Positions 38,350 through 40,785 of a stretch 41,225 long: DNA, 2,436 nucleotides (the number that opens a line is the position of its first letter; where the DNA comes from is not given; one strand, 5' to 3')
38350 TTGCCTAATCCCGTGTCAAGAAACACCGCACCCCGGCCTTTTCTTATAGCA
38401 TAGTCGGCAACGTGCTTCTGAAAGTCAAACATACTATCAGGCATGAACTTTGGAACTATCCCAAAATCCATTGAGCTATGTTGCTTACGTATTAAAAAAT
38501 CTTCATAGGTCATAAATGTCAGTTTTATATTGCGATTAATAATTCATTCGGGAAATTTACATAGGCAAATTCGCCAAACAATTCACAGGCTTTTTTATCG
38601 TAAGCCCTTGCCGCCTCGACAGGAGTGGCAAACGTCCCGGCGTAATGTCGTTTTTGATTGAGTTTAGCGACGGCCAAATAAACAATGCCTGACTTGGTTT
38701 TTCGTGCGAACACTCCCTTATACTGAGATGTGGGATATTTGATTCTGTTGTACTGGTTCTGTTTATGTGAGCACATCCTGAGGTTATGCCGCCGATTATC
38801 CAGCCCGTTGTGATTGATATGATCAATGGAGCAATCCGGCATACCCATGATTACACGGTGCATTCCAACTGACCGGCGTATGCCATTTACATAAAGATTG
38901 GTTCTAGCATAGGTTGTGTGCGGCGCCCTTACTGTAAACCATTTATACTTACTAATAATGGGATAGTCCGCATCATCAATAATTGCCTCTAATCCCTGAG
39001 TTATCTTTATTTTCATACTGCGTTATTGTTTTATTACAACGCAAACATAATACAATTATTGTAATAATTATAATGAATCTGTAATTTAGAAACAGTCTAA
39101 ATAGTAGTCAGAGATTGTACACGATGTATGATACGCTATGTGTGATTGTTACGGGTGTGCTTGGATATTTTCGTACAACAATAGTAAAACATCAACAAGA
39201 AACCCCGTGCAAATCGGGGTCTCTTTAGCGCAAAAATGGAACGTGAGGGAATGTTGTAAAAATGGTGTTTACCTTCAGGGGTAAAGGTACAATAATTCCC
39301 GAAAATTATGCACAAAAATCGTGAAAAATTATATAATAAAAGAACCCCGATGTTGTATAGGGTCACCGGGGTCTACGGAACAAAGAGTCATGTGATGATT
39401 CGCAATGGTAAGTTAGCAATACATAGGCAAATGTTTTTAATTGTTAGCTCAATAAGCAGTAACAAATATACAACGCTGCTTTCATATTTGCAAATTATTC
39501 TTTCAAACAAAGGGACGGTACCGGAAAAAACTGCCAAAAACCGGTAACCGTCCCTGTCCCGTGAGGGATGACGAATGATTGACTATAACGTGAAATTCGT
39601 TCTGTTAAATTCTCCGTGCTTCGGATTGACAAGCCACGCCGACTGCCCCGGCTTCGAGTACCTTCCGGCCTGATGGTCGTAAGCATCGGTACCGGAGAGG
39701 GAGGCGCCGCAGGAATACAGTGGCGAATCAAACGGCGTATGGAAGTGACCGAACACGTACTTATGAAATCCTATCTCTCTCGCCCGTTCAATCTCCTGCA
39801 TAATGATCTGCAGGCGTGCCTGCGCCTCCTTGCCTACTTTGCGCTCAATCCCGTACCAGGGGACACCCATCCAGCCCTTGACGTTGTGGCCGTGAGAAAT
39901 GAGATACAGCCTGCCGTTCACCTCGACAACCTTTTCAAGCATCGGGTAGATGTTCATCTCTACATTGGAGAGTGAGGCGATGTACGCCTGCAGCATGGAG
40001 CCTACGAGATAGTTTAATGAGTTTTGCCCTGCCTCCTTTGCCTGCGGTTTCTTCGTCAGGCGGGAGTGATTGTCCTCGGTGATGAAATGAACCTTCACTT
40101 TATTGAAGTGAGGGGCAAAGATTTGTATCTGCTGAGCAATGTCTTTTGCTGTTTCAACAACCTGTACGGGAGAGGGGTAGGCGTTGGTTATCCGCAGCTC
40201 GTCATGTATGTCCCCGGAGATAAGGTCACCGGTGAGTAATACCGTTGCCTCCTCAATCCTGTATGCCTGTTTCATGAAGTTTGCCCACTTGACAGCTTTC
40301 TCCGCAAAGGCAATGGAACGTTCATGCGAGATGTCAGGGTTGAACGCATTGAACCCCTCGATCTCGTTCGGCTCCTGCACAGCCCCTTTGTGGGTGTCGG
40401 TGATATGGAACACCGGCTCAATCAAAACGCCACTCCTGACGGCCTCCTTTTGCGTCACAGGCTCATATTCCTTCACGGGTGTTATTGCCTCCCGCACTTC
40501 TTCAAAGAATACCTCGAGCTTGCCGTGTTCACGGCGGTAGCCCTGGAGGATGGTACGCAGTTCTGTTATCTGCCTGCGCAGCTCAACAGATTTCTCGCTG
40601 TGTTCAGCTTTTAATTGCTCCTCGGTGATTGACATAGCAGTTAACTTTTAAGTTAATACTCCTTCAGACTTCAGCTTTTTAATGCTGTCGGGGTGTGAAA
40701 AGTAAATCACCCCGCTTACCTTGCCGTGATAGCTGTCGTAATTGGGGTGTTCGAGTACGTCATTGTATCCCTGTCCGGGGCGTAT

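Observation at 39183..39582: Terminator, canonical promoter, then two related terminator hairpins: candidate ncRNA or antitermination-controlled leader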

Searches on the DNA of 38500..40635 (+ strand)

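Call 4: search_dna_similar(query=window:39000-39600:+, collection=phages, mode=distant, max_rows=40)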
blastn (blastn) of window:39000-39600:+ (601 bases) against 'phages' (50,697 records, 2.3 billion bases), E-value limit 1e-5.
No match.

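Call 5: search_rna_families(source=window, start=38500, end=40100, threshold=evalue, max_evalue=10)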
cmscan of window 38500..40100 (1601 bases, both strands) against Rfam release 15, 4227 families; matches with E-value up to 10: 5.
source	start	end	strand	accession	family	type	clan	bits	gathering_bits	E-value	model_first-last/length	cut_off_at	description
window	39404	39551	+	RF00125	IS128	Gene; sRNA;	-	19.7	80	0.31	1-209/209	no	IS128 RNA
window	39027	39233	+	RF02860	Arrc14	Gene; sRNA;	-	18.7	99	8.5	1-167/167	no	Actinobacillus sRNA 14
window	39921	39946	-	RF01308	sR58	Gene; snRNA; snoRNA; CD-box;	-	14.7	55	4.5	1-55/55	no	Small nucleolar RNA sR58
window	40030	40090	+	RF01977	HOTAIRM1_3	Gene; lncRNA;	-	12.5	37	5.4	1-59/59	no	HOX antisense intergenic RNA myeloid 1 conserved region 3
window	40035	40080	-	RF01149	sR10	Gene; snRNA; snoRNA; CD-box;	-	11.3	45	8.6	1-54/54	no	Small nucleolar RNA sR10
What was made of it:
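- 39374..39448 (-): Window-specific RNA body (about 83 nt counted from the predicted start), AU-rich and weakly structured. No Rfam hit (call 5).
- On tRNA / tmRNA gene: Rfam gave no tRNA or tmRNA hit at E <= 10 (call 5).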

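Call 30: search_rna_families(sources=[L005, L002, L004], threshold=evalue, max_evalue=0.1)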
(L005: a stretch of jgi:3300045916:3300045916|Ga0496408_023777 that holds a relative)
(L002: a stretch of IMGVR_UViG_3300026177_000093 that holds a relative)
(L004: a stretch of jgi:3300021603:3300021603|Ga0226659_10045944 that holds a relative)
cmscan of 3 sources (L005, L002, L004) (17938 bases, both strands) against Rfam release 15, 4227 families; matches with E-value up to 0.1: 2.
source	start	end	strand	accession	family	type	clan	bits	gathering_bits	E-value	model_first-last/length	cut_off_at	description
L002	5754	5825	+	RF00005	tRNA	Gene; tRNA;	CL00001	53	29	4.2e-09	1-71/71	no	tRNA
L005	3755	3827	+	RF00005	tRNA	Gene; tRNA;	CL00001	31.9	29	0.0027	1-71/71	no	tRNA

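Call 78: search_rna_families(sources=[L002, L018, L029, L030, L033, L036, L037, L039, L042, L046, L064, L075, L078, L090, L008, L013, L028, L038, L102, L049], threshold=gathering)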
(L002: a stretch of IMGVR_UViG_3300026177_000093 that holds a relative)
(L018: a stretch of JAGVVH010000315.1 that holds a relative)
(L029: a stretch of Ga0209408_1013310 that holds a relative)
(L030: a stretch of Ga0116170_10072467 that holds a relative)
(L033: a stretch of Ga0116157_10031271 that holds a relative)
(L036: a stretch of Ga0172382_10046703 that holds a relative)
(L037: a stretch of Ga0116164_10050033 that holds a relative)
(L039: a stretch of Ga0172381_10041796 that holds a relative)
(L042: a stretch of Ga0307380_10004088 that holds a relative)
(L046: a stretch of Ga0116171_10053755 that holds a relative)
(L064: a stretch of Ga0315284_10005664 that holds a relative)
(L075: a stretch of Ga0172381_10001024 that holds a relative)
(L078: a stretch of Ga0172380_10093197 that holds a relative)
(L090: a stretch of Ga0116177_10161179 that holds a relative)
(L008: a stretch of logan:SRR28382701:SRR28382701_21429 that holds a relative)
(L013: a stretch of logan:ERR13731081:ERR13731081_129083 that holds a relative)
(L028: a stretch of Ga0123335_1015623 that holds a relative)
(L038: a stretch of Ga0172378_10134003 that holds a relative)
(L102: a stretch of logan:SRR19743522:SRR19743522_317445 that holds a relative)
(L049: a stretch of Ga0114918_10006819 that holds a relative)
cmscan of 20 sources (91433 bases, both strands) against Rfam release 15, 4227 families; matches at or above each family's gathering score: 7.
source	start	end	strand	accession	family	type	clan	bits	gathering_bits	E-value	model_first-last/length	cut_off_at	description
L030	1761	2114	+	RF04321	tmRNA_permuted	Gene;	-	67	47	1.4e-10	1-213/213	no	permuted transfer-messenger RNA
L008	4174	4245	+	RF00005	tRNA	Gene; tRNA;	CL00001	57.4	29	1.3e-09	1-71/71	no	tRNA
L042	4141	4954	+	RF04321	tmRNA_permuted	Gene;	-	56.6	47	3.5e-08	1-213/213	no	permuted transfer-messenger RNA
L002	5754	5825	+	RF00005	tRNA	Gene; tRNA;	CL00001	53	29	2.1e-08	1-71/71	no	tRNA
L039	3010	3082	+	RF00005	tRNA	Gene; tRNA;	CL00001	50.4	29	1.1e-07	1-71/71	no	tRNA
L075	4278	4351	+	RF00005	tRNA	Gene; tRNA;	CL00001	39.9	29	8.5e-05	1-71/71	no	tRNA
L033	2570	2643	+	RF00005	tRNA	Gene; tRNA;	CL00001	33.6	29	0.0048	1-71/71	no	tRNA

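Call 79: search_rna_families(sources=[L030, L042, L029, L046], threshold=evalue, max_evalue=0.01, show_alignments=2)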
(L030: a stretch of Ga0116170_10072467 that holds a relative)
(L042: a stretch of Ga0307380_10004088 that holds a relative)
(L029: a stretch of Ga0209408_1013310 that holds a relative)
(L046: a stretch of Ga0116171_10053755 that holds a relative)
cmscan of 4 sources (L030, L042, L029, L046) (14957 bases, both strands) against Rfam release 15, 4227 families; matches with E-value up to 0.01: 4.
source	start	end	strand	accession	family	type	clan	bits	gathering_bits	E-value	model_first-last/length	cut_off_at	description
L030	1761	2114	+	RF04321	tmRNA_permuted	Gene;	-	67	47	2.4e-11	1-213/213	no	permuted transfer-messenger RNA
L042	4141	4954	+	RF04321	tmRNA_permuted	Gene;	-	56.6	47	5.7e-09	1-213/213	no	permuted transfer-messenger RNA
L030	1664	1824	+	RF00023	tmRNA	Gene;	CL00001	24.5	47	1.3e-06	1-374/374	no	transfer-messenger RNA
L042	4145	4203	+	RF00023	tmRNA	Gene;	CL00001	22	47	1.6e-05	1-374/374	no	transfer-messenger RNA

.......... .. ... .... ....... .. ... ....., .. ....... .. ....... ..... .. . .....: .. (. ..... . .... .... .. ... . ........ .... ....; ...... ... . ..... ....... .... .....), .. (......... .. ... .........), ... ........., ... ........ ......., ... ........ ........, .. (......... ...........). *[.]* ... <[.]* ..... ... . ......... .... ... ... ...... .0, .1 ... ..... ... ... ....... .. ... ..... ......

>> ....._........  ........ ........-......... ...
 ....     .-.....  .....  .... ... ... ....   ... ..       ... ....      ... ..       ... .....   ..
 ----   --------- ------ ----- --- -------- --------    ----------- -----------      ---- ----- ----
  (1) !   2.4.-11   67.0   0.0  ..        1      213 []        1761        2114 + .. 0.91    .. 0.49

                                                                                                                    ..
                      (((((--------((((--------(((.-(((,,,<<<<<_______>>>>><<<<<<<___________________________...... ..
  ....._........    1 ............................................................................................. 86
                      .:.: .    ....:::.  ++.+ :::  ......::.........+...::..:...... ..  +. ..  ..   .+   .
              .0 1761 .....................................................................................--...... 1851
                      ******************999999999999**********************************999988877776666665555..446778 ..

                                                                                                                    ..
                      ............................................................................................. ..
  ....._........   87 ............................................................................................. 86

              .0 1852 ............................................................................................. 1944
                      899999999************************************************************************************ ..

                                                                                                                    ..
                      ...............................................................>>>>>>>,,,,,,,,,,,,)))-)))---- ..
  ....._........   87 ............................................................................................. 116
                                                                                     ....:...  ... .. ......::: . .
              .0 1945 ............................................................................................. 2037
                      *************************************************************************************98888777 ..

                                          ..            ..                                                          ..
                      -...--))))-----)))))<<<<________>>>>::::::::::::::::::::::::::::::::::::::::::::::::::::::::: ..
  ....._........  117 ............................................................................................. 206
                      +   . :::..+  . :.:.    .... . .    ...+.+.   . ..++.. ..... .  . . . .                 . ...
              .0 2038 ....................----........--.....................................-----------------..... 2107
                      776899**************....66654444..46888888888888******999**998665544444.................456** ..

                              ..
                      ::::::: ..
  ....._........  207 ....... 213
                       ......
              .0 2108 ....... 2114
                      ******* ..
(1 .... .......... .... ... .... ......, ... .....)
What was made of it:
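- Closest known: Phage-encoded two-piece. Same: Relatives L030 and L042 carry an Rfam RF04321 match in the same slot (calls 78, 79).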

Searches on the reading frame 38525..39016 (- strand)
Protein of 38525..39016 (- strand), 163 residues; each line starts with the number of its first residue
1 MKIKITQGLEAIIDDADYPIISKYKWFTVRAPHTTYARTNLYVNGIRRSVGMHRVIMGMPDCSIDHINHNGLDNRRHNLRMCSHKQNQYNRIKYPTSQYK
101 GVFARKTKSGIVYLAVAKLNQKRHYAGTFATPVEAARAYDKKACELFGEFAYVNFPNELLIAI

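Call 10: search_protein_families(library=pfam, proteins=[window:38525-39016:-], max_evalue=0.01)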
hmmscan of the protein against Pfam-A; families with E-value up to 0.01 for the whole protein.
window:38525-39016:- (163 aa): 2 families
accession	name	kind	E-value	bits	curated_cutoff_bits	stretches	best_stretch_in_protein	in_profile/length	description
PF13392.12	HNH_3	-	3.9e-05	23.6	24.8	1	62-88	19-45/46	HNH endonuclease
PF00847.26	AP2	-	0.00046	20.9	33.3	1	98-148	2-53/54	AP2 domain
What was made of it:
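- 38525..39016 (-): HNH-AP2 homing-endonuclease-like gene, first gene after the spacer. Absent from L004 and L005, where the SNF2 helicase follows directly. Pfam HNH_3 and AP2 hits, both below Pfam's curated cut-offs (call 10).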

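Call 98: search_protein_families(library=phrogs, proteins=[window:38525-39016:-], max_evalue=0.01)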
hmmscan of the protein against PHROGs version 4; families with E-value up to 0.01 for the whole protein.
window:38525-39016:- (163 aa): 10 families
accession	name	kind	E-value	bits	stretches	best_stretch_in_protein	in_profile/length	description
phrog_99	-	DNA, RNA and nucleotide metabolism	2.3e-31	110.8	1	42-157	151-270/383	HNH endonuclease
phrog_4578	-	DNA, RNA and nucleotide metabolism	2.7e-16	60.6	1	62-154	30-122/130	HNH endonuclease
phrog_3593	-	DNA, RNA and nucleotide metabolism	1.5e-13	52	1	62-149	111-199/210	HNH endonuclease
phrog_36769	-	unknown function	2.9e-13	50.9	1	49-158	241-360/367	-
phrog_374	-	DNA, RNA and nucleotide metabolism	1.5e-12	48.1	1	60-158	322-418/617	HNH endonuclease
phrog_59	-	DNA, RNA and nucleotide metabolism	1.9e-08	35.1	1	33-138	173-255/423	HNH endonuclease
phrog_959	-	DNA, RNA and nucleotide metabolism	3.9e-07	30.9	1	24-93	32-108/138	HNH endonuclease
phrog_10822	-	DNA, RNA and nucleotide metabolism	0.00066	20.4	1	63-131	120-191/245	HNH endonuclease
phrog_953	-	DNA, RNA and nucleotide metabolism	0.0018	18.7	1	105-150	321-365/420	HNH endonuclease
phrog_10730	-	DNA, RNA and nucleotide metabolism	0.0061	17.2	1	59-104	109-157/234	HNH endonuclease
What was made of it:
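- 38525..39016 (-): PHROG 99, E = 2e-31 (call 98).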

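Call 103: find_related_loci(query=window:38525-39016:-, collection=viral_contigs, flank=2500)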
Query window:38525-39016:- (163 aa) in viral_contigs; peptide patterns used: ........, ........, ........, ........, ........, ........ (x = any residue, [..] = any of these).
15 stretches matched a pattern; 3 encode a relative of the query (tblastn E <= 1e-3); 3 distinct loci.
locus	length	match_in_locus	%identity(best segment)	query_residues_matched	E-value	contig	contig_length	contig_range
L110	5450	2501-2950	41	2-155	2e-31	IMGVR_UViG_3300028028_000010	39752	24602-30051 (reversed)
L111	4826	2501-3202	34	3-156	1e-22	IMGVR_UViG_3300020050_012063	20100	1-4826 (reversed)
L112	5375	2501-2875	24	30-152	1e-5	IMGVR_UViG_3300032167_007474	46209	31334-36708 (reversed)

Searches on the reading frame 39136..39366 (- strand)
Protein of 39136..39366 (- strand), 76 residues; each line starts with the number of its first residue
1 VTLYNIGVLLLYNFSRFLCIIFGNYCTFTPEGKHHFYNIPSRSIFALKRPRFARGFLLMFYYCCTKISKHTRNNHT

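Call 10: search_protein_families(library=pfam, proteins=[window:39136-39366:-], max_evalue=0.01)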
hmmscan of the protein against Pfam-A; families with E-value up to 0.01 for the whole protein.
window:39136-39366:- (76 aa): 0 families

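Call 45: list_cluster_members(proteins=[window:39139-39366:-, window:39311-39547:+, window:39141-39284:+, window:39391-39537:-, window:39118-39228:+, window:38528-39016:-])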
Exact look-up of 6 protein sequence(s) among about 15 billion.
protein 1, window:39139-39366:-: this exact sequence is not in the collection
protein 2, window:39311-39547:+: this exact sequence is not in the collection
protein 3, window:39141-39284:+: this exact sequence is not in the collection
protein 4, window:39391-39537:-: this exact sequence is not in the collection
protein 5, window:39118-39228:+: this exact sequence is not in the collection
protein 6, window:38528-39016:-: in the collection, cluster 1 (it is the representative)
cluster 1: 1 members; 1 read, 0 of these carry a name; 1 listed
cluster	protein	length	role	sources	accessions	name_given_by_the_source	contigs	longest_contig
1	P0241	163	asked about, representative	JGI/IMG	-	-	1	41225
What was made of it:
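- No gene product from this spacer is on record for the two ATG ORFs tested (call 45). The spacer ORFs looked up are not on record as gene products (five tested; only the two with ATG starts are a fair test, call 45).
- Tried and rejected: Of five spacer ORFs looked up, none is on record; only the two with ATG starts are a fair test (call 45).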
